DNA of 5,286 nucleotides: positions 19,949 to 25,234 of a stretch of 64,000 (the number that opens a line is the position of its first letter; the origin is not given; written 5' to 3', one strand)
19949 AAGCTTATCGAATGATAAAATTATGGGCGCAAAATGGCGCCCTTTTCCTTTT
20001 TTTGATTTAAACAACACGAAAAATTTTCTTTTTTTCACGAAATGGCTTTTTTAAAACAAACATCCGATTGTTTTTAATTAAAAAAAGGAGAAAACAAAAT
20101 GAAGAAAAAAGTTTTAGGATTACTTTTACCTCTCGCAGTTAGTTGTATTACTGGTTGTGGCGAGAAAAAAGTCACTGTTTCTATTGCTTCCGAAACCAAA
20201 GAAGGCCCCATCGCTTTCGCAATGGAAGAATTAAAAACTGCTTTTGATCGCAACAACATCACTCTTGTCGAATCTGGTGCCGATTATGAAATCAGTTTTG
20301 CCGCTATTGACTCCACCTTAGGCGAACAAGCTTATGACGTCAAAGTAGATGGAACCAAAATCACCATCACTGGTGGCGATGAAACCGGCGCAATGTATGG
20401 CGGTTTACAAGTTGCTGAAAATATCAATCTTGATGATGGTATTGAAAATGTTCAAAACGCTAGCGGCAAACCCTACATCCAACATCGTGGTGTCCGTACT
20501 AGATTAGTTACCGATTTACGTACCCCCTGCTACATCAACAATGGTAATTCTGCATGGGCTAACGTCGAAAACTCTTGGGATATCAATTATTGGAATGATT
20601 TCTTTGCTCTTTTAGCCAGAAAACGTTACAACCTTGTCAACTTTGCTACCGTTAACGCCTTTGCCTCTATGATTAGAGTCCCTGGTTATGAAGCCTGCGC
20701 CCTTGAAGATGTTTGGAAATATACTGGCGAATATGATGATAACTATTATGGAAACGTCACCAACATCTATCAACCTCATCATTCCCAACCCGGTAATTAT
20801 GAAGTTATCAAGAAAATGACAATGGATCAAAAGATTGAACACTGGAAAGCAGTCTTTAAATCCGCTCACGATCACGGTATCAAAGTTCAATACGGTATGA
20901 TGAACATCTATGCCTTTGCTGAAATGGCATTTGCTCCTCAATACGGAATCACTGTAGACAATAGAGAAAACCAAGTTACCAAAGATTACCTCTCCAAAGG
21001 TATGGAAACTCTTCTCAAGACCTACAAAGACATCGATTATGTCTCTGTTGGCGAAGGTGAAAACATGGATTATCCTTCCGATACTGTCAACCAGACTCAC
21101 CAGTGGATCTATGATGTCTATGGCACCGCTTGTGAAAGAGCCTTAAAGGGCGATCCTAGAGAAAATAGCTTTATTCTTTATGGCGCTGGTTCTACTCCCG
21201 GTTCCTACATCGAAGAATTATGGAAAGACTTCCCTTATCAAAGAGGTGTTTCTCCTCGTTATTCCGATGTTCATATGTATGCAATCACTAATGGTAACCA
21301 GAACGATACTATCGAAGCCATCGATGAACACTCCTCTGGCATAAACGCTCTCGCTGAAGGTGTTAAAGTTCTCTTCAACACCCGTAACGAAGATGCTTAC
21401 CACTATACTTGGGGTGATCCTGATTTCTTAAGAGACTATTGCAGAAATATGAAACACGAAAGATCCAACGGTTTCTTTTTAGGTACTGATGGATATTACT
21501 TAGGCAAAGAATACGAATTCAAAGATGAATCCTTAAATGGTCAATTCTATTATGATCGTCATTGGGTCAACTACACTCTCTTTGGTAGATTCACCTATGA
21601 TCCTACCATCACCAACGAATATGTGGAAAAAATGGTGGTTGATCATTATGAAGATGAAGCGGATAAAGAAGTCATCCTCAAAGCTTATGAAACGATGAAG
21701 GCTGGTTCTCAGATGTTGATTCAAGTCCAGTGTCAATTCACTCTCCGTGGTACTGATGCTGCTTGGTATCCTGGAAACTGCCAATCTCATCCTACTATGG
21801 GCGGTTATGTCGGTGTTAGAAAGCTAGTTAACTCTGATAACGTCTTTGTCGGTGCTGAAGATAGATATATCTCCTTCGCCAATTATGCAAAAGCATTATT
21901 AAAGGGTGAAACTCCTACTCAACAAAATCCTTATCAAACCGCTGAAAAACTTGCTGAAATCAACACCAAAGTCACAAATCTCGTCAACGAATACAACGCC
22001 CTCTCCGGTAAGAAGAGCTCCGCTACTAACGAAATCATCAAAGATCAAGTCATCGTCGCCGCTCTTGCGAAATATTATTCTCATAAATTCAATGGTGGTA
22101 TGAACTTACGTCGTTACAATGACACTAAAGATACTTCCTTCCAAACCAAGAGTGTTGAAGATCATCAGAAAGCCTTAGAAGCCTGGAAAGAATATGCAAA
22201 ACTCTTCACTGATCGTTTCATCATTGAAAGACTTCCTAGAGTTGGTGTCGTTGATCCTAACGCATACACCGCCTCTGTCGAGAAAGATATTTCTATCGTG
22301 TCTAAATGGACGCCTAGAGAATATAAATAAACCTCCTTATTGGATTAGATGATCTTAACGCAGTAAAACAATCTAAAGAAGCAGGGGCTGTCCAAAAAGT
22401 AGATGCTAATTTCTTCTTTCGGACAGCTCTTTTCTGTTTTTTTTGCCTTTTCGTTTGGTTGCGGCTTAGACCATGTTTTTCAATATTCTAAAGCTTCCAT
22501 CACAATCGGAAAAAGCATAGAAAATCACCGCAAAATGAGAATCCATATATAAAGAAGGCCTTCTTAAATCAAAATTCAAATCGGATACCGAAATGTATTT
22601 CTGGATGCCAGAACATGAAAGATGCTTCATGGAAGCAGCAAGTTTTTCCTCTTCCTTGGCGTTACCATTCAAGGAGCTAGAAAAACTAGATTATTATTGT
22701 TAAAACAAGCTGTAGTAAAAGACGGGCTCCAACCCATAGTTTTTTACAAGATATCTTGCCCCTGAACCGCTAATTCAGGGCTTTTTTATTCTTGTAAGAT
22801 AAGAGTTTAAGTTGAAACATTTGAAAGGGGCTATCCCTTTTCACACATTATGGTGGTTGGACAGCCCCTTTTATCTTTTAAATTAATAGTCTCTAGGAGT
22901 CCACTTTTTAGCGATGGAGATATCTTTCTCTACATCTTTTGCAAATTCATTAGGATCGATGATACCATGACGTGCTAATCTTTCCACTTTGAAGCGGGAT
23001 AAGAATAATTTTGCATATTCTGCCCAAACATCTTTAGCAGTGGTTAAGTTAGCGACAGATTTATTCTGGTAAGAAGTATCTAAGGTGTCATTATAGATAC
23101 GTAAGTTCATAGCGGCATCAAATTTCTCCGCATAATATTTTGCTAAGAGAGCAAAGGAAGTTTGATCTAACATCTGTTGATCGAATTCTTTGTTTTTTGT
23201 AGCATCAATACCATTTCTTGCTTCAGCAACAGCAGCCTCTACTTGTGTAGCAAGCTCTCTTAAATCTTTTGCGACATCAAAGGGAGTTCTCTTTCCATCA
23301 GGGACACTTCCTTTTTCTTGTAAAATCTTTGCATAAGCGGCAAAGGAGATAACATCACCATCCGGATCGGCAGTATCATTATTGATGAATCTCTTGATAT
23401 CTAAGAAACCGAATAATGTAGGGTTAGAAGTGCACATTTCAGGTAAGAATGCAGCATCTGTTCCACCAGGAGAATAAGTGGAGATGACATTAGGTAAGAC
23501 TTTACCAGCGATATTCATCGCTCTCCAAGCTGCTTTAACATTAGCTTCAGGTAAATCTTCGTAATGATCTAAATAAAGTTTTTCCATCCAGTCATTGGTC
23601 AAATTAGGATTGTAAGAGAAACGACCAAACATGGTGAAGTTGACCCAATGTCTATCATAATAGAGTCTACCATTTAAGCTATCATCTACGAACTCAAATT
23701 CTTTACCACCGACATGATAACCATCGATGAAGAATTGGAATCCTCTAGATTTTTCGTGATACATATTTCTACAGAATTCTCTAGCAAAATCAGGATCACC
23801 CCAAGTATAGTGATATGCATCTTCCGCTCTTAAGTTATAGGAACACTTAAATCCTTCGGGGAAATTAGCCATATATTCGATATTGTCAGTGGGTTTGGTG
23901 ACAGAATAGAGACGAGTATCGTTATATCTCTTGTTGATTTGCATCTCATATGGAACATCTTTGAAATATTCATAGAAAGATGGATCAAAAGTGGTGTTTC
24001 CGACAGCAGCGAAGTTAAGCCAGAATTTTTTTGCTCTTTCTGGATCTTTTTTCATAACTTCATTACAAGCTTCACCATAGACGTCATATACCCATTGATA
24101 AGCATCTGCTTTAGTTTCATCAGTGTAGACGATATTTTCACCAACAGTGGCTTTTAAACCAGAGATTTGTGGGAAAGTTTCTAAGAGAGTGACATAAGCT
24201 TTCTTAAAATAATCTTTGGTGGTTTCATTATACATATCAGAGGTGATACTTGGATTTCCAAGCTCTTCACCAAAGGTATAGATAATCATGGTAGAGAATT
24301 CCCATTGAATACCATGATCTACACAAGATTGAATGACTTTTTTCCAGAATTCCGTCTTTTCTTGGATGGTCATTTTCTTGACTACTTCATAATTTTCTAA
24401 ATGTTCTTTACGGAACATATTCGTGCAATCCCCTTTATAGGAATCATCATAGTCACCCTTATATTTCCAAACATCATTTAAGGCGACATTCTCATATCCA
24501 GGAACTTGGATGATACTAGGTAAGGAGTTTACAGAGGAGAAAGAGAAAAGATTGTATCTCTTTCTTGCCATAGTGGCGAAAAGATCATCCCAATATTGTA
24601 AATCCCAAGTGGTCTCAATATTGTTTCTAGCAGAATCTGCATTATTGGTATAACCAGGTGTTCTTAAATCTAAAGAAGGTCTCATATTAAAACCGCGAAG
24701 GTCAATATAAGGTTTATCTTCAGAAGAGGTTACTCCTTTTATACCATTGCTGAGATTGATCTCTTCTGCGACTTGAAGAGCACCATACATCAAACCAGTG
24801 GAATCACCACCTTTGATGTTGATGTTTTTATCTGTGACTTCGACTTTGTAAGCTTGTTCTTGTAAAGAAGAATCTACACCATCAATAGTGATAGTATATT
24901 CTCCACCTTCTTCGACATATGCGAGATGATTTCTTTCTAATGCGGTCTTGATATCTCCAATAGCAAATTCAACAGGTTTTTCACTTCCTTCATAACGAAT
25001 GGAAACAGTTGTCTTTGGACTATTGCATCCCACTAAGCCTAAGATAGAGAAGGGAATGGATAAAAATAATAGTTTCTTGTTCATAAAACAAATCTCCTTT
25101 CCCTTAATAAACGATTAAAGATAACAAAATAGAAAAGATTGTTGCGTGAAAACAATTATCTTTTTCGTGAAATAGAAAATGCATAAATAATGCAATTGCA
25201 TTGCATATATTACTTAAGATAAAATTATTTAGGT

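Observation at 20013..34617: Four promoters share a 9-bp direct repeat at a 21-nt period, matching LytTR response-regulator architecture and defining a glycan regulon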

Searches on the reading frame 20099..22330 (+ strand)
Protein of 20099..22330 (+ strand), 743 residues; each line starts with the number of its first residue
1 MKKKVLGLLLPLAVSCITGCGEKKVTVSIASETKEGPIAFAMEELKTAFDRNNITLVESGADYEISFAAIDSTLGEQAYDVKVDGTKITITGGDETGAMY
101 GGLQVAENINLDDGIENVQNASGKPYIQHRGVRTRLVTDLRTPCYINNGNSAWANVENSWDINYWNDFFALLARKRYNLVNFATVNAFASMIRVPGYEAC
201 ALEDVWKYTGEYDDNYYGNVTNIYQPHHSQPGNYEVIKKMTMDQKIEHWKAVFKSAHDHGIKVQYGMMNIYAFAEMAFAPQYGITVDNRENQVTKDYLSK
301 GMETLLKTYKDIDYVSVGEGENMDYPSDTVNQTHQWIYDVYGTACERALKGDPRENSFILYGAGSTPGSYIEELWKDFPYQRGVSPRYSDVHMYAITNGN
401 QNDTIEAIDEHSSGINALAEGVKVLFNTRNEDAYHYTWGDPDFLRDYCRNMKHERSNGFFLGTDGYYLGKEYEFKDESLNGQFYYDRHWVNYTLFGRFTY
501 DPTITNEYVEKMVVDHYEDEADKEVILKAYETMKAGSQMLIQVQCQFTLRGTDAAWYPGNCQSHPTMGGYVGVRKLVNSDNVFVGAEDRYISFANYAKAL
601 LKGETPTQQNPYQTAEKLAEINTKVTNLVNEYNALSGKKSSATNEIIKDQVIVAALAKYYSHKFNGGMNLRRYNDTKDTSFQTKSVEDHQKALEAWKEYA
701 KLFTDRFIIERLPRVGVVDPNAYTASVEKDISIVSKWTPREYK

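Call 9: search_protein_families(library=pfam, proteins=[window:20099-22330:+], max_evalue=0.01)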
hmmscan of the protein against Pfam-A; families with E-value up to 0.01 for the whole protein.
window:20099-22330:+ (743 aa): 1 family
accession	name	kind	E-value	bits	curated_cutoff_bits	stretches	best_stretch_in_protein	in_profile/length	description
PF02838.20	Glyco_hydro_20b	-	1.9e-06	29.1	26.1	1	26-101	25-100/124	Glycosyl hydrolase family 20, domain 2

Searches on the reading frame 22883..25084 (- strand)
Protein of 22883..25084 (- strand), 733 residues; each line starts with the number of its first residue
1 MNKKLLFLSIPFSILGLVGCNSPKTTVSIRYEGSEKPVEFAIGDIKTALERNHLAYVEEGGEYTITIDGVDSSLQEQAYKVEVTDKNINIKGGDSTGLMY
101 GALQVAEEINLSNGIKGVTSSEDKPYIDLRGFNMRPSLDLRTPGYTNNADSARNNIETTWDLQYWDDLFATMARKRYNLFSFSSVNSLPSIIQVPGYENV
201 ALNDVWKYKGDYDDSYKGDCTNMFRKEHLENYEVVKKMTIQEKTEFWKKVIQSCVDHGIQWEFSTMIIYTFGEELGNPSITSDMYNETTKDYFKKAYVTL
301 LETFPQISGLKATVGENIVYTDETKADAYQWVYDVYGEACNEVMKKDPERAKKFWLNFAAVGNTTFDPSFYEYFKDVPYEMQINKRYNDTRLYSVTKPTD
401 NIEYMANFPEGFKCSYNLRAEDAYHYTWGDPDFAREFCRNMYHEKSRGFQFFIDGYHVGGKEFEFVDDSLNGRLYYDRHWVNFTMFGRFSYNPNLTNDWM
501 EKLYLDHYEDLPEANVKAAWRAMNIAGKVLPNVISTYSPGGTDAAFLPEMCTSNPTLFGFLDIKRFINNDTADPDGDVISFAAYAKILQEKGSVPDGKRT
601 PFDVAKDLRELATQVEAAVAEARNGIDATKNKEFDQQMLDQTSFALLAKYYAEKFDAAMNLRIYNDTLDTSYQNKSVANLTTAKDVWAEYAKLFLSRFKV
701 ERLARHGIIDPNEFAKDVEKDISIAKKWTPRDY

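Call 9: search_protein_families(library=pfam, proteins=[window:22883-25084:-], max_evalue=0.01)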
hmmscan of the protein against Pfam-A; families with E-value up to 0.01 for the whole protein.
window:22883-25084:- (733 aa): 1 family
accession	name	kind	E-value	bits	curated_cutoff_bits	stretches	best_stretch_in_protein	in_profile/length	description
PF02838.20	Glyco_hydro_20b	-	2.6e-05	25.4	26.1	1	25-102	22-101/124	Glycosyl hydrolase family 20, domain 2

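Call 17: search_solved_structures(query=window:22883-25084:-, max_evalue=1)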
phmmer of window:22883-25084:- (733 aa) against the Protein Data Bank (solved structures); distinct sequences matched with E-value up to 1: 0.
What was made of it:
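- On Glycoside hydrolase family 138 (for P1, P2 and P3): There is no sequence hit to any solved chain (call 17) and only the GH20b domain in Pfam (call 9).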

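Call 37: find_homologous_proteins(query=window:22883-25084:-)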
Query window:22883-25084:- (733 aa): 120 proteins with E <= 0.001 among 4892 candidates.
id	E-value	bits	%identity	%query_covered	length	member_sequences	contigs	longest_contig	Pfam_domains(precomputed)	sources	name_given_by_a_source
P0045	0.0e+0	1698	99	100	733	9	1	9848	-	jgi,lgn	-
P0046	0.0e+0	1032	61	100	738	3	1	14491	PF02838.21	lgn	-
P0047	2.7e-263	894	53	100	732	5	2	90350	PF02838.21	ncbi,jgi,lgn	-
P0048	7.9e-259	880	54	100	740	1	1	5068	-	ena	-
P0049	5.2e-255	867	53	100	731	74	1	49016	PF02838.21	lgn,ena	-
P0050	2.4e-254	865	53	100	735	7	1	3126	-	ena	-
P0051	5.1e-252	857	53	100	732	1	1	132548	PF02838.21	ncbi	-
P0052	1.6e-250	852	52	100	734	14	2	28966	-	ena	-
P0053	1.8e-246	839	51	98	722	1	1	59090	-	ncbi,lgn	-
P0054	8.2e-246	837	52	100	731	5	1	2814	-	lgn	-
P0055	1.1e-223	763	54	86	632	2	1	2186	-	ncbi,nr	ncbi:MAG: hypothetical protein K6F32_07880, partial [Bacilli bacterium]|nr:hypothetical protein [Bac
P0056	2.2e-209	716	47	100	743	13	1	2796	PF02838.21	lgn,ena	-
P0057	1.9e-208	713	45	100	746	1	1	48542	PF02838.21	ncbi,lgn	-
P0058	8.0e-203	694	45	99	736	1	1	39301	-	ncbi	-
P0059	6.3e-202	691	53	81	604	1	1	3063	-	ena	-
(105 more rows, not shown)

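Call 47: predict_structure(alignment_id=A2)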
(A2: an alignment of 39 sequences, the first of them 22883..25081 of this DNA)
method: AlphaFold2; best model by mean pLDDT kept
length: 732 residues; sequences in the alignment: 39
mean_pLDDT: 91.8   pTM: 0.91
mean pLDDT of the five models: 91.8, 90.8, 90.7, 90.3, 90.2
residues with pLDDT >= 90: 554; 70-90: 141; 50-70: 31; < 50: 6
segments of 3 or more residues with pLDDT < 50: 15-19
pLDDT, mean of each block of 10 residues (from residue 1): 53 50 89 97 98 95 97 97 98 98 98 96 97 90 87 91 96 97 93 97 95 82 92 97 98 98 91 92 94 98 97 82 91 97 97 92 81 94 88 89 89 88 88 96 94 68 93 90 96 96 96 97 96 82 83 89 92 91 87 87 98 98 93 96 98 98 95 98 98 97 91 96 97 81
secondary structure, 60 per line:
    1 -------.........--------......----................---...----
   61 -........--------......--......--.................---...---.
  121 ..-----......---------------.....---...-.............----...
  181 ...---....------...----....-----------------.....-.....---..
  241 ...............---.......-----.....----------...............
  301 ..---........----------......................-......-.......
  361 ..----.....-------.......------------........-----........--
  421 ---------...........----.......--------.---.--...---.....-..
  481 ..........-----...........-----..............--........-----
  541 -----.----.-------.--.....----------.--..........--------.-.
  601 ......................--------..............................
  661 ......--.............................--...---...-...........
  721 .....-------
elements in order (helices of 4 or more, strands of 3 or more residues): H8-16 E25-30 H35-50 E54-56 E62-69 E78-83 E86-91 H94-110 E120-122 E128-133 H149-153 H161-173 E178-183 H187-190 E204-207 H225-229 E231-235 H239-255 E259-265 H271-275 H286-302 E306-313 H324-345 H347-352 E354-359 H367-371 E379-385 H398-405 E411-418 H430-440 E445-451 H474-477 H479-490 H496-506 H512-525 H528-535 H562-566 H580-589 H600-622 H631-666 H669-696 E700-702 E706-708 H710-725

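Call 51: fold_search(model_id=the predicted structure, library=pdb)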
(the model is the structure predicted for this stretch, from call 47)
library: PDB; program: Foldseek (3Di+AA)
matches with E <= 10: 997; with E <= 0.001: 174
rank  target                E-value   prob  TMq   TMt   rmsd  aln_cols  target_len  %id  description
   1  6hzg                  1.1e-28  1.00  0.75  0.79   4.6       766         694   14  BP0997, GH138 enzyme targeting pectin rhamnogalacturonan II (released 2019-03-20)
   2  6hzf_A                5.6e-28  1.00  0.75  0.65   4.9       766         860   14  BP0997, GH138 enzyme targeting pectin rhamnogalacturonan II (released 2019-03-20)
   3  6hzf_B                1.7e-27  1.00  0.75  0.66   4.7       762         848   14  BP0997, GH138 enzyme targeting pectin rhamnogalacturonan II (released 2019-03-20)
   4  6hze_B                1.3e-26  1.00  0.73  0.63   4.4       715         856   14  BP0997, GH138 enzyme targeting pectin rhamnogalacturonan II (released 2019-03-20)
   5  6hze_A                3.8e-26  1.00  0.72  0.62   4.7       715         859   14  BP0997, GH138 enzyme targeting pectin rhamnogalacturonan II (released 2019-03-20)
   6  2v5c_A                2.7e-16  1.00  0.45  0.54   9.9       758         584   11  Family 84 glycoside hydrolase from Clostridium perfringens, 2.1 Angstrom structure (released 2009-01-27)
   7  2j62_A                1.2e-15  1.00  0.46  0.56   9.2       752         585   12  Structure of a bacterial O-glcnacase in complex with glcnacstatin (released 2007-02-13)
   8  2cbj_A                1.2e-15  1.00  0.45  0.54   9.5       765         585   12  Structure of the Clostridium perfringens NagJ family 84 glycoside hydrolase, a homologue of human O-GlcNAcase in compl (released 2006-02-13)
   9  2cbi_A                1.8e-15  1.00  0.46  0.55   9.3       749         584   12  Structure of the Clostridium perfringens NagJ family 84 glycoside hydrolase, a homologue of human O-GlcNAcase (released 2006-02-13)
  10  2xpk_A                2.4e-15  1.00  0.45  0.54   9.2       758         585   13  Cell-penetrant, nanomolar O-GlcNAcase inhibitors selective against lysosomal hexosaminidases (released 2011-03-16)
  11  2yds_A                2.7e-15  1.00  0.45  0.54   9.3       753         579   12  CpOGA D298N in complex with TAB1-derived O-GlcNAc peptide (released 2012-03-14)
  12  7khv_B                3.9e-15  1.00  0.45  0.55   9.7       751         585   12  CpOGA IN COMPLEX WITH LIGAND 54 (released 2020-12-02)
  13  2ydq_A                4.7e-15  1.00  0.45  0.55   9.3       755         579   11  CpOGA D298N in complex with hOGA-derived O-GlcNAc peptide (released 2012-03-14)
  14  7khv_A                5.2e-15  1.00  0.45  0.54   9.6       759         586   12  CpOGA IN COMPLEX WITH LIGAND 54 (released 2020-12-02)
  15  5oxd                  5.2e-15  1.00  0.45  0.54   9.6       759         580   12  Complex of a C. perfringens O-GlcNAcase with a fragment hit (released 2018-05-16)
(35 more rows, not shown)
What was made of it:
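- On Glycoside hydrolase family 138 (for P1, P2 and P3): The fold matches: BP0997 at TM 0.75-0.79, E=1e-28, 14% identity (call 51).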
